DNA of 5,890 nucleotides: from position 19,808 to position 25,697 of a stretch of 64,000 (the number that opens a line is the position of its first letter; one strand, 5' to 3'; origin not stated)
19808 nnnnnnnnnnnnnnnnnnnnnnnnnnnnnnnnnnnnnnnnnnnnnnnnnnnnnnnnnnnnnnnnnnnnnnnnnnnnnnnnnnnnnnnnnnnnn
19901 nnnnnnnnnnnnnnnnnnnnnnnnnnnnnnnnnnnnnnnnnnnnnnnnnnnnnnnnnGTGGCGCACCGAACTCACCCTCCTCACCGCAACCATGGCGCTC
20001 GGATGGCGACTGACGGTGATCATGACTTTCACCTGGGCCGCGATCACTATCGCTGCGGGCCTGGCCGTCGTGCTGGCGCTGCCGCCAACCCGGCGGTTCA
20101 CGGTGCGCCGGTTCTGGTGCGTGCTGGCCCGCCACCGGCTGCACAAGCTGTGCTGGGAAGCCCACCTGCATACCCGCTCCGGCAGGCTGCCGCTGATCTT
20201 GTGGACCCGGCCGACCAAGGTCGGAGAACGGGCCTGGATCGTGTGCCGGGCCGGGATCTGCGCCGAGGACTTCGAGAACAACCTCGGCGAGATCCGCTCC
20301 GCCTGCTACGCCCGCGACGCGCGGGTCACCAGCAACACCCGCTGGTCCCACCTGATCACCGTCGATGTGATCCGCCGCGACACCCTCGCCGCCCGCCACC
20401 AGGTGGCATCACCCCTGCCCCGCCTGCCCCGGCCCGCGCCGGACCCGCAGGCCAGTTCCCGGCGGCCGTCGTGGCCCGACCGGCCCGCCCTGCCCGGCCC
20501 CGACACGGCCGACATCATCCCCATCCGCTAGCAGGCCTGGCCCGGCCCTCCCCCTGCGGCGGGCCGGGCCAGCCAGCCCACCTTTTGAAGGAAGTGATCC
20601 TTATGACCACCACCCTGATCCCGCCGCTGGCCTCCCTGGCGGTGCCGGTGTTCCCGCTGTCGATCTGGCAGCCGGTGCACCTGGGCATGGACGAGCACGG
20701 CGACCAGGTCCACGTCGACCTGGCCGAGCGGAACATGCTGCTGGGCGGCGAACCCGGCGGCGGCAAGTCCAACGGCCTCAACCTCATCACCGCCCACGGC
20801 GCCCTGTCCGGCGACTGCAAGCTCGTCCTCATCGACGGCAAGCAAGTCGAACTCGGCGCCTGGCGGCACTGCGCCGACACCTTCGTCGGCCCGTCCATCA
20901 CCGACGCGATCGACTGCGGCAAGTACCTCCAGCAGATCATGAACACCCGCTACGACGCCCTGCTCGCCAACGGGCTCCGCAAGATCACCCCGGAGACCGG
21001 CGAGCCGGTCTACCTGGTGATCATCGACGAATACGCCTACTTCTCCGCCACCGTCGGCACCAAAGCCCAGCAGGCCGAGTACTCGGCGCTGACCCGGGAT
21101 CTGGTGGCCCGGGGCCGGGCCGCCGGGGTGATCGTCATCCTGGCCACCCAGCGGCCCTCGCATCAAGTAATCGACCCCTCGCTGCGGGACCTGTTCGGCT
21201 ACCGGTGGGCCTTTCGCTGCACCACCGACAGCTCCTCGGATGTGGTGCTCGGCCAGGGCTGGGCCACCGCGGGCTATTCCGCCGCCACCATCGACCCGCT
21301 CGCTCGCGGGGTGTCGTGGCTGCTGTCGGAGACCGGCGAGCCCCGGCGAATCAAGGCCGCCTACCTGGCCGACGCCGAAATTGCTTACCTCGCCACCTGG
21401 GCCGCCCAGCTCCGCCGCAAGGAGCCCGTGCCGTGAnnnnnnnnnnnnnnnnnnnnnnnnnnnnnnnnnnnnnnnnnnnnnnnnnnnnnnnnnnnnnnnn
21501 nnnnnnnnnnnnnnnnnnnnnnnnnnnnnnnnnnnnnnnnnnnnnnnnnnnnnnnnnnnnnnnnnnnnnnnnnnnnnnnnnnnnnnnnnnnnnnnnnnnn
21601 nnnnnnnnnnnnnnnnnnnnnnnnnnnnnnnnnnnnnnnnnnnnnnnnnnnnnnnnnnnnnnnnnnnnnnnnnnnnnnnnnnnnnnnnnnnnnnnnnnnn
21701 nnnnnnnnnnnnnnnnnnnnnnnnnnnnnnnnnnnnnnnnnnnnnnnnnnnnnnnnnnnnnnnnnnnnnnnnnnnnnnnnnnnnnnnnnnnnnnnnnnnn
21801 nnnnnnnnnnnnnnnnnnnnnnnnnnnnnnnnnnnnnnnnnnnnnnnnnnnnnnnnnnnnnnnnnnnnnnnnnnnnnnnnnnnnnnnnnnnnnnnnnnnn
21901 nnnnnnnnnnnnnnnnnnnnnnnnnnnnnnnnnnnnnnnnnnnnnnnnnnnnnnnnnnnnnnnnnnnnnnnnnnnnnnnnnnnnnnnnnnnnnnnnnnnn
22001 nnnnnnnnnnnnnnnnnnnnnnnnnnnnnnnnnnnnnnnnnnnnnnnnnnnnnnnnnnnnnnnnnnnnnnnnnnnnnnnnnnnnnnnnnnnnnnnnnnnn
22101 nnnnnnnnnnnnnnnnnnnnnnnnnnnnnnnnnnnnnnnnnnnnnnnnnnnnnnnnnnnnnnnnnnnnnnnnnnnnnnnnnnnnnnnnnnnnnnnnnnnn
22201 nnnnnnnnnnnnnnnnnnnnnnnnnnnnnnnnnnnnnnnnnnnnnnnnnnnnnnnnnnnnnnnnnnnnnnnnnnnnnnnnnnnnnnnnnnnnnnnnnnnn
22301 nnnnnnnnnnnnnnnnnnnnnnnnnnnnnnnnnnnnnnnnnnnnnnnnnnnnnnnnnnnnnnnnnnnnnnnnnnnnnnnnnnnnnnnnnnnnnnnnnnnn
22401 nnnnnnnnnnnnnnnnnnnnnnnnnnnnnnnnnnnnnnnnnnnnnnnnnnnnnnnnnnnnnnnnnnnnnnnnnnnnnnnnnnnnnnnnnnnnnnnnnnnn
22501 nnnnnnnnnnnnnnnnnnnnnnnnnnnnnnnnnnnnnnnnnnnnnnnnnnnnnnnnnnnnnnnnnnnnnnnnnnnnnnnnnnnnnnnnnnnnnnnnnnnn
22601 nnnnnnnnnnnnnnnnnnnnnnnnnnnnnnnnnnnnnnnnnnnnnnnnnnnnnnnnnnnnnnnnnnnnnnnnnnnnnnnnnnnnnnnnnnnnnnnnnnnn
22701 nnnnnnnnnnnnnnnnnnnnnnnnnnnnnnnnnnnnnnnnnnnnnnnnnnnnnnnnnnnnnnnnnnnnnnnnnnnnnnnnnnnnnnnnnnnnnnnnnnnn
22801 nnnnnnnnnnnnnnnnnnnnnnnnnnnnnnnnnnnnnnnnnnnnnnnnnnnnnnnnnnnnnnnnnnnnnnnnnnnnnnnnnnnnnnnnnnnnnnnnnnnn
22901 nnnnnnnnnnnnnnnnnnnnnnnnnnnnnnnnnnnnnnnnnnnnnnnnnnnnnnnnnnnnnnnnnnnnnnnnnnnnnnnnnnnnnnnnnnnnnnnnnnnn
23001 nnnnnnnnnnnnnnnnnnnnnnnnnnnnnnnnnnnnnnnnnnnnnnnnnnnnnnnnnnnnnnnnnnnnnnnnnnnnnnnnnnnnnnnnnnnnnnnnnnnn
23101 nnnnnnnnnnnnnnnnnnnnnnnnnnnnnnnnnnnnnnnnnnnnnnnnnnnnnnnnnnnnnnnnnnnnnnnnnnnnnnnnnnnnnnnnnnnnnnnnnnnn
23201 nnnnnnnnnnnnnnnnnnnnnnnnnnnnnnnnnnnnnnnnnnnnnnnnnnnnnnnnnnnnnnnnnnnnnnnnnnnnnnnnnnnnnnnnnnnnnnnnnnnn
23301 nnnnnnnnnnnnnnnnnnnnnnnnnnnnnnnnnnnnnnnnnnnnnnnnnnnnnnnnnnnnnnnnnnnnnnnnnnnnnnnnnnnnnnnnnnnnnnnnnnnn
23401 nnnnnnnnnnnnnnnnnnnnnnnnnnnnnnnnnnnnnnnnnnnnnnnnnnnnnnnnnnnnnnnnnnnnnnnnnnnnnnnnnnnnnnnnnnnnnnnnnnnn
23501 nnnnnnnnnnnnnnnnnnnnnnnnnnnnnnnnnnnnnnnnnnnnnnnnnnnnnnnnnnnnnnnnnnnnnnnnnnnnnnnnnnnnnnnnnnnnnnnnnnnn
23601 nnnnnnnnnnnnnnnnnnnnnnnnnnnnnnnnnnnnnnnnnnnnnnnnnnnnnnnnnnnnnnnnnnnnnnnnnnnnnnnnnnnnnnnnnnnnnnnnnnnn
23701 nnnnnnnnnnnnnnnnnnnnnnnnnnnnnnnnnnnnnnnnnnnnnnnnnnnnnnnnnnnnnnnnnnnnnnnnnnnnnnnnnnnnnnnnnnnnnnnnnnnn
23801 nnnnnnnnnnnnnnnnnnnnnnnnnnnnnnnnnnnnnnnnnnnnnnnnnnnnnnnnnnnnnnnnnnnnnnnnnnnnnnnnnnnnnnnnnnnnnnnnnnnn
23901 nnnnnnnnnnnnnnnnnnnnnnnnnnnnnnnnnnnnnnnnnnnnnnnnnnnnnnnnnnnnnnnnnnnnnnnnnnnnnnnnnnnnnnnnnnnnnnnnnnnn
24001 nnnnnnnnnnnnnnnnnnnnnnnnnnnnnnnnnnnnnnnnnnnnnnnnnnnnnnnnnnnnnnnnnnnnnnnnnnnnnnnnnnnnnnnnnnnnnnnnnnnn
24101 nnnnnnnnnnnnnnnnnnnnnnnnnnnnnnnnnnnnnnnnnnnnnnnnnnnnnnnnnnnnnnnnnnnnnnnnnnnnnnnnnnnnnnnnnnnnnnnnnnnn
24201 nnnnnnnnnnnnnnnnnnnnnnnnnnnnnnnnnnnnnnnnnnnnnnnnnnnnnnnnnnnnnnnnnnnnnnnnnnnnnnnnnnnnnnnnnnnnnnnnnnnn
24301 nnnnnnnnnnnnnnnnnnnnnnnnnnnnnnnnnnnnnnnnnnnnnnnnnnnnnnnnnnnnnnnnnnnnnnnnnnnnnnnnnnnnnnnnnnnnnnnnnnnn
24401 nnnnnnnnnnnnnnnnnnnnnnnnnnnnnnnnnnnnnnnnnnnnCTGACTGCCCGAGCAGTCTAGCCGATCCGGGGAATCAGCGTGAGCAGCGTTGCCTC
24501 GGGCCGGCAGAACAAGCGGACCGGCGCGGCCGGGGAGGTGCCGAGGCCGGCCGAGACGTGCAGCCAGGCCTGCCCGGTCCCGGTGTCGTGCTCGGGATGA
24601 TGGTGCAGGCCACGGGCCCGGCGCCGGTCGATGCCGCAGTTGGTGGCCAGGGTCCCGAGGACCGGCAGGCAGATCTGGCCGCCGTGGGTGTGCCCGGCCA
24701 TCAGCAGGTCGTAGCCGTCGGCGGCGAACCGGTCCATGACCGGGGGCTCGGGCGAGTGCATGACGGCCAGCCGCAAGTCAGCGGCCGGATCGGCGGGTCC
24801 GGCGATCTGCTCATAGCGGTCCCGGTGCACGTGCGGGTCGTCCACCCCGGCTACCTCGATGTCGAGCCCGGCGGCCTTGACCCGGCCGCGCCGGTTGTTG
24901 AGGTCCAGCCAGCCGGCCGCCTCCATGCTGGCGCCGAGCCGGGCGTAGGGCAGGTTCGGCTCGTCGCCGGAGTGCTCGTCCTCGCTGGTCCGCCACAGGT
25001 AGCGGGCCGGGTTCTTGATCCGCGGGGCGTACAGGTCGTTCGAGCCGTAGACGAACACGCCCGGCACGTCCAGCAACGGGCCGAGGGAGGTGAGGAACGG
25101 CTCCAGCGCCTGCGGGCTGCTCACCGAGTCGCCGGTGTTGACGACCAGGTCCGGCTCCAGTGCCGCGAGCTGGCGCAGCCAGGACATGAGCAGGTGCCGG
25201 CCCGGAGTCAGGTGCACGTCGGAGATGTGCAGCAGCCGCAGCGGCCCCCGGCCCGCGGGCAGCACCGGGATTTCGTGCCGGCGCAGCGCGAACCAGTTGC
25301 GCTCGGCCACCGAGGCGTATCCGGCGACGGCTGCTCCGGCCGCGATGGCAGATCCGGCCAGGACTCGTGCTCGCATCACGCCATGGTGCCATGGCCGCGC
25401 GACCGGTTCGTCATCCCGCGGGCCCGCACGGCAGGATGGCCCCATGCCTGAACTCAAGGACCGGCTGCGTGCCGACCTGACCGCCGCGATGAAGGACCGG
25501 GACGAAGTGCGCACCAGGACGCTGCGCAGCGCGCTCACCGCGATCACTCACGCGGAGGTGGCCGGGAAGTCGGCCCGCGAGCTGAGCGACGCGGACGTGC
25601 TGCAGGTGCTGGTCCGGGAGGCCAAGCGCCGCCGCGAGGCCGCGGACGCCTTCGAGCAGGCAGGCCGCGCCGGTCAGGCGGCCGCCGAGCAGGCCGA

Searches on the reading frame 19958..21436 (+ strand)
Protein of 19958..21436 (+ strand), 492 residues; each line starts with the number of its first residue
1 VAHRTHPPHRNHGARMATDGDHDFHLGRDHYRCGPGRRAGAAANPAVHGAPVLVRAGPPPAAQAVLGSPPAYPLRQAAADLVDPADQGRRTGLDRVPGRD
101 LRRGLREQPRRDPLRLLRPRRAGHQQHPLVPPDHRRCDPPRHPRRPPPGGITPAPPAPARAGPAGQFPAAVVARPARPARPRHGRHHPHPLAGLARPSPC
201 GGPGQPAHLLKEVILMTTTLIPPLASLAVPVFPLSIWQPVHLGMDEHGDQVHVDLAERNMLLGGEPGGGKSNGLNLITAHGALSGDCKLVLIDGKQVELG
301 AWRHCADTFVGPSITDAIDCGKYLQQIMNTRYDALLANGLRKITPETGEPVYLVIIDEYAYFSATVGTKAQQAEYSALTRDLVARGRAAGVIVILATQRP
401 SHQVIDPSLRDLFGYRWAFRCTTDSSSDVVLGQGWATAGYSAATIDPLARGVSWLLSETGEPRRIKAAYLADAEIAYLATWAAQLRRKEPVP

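Call 20: search_protein_families(library=pfam, proteins=[window:19958-21436:+], max_evalue=0.01)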
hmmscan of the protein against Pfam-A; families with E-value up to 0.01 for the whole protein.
window:19958-21436:+ (492 aa): 2 families
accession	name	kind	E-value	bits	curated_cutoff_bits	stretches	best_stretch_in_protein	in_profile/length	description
PF01580.24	FtsK_SpoIIIE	-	2.5e-11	43.9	24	1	239-345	19-133/221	FtsK/SpoIIIE family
PF12846.13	AAA_10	-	2.8e-05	23.8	27.5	0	259-306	23-68/362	AAA-like domain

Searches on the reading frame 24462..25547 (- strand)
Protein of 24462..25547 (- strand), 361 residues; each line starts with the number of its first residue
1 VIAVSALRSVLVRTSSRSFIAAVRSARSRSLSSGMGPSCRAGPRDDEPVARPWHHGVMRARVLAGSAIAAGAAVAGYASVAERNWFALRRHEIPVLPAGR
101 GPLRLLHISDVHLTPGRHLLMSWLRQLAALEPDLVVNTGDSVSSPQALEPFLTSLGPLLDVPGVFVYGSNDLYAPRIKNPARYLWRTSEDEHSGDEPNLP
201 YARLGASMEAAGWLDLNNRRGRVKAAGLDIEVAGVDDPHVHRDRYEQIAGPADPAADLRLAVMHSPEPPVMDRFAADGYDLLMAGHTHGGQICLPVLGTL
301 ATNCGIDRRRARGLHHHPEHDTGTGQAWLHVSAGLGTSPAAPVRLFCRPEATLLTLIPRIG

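Call 20: search_protein_families(library=pfam, proteins=[window:24462-25547:-], max_evalue=0.01)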
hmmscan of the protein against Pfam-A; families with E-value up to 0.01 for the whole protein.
window:24462-25547:- (361 aa): 2 families
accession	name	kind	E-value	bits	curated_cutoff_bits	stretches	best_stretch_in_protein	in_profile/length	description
PF00149.33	Metallophos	-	2.8e-10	41.4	21.5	1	103-289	1-190/191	Calcineurin-like phosphoesterase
PF12850.12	Metallophos_2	-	1.7e-07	31.8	27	1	104-289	2-118/154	Calcineurin-like phosphoesterase superfamily domain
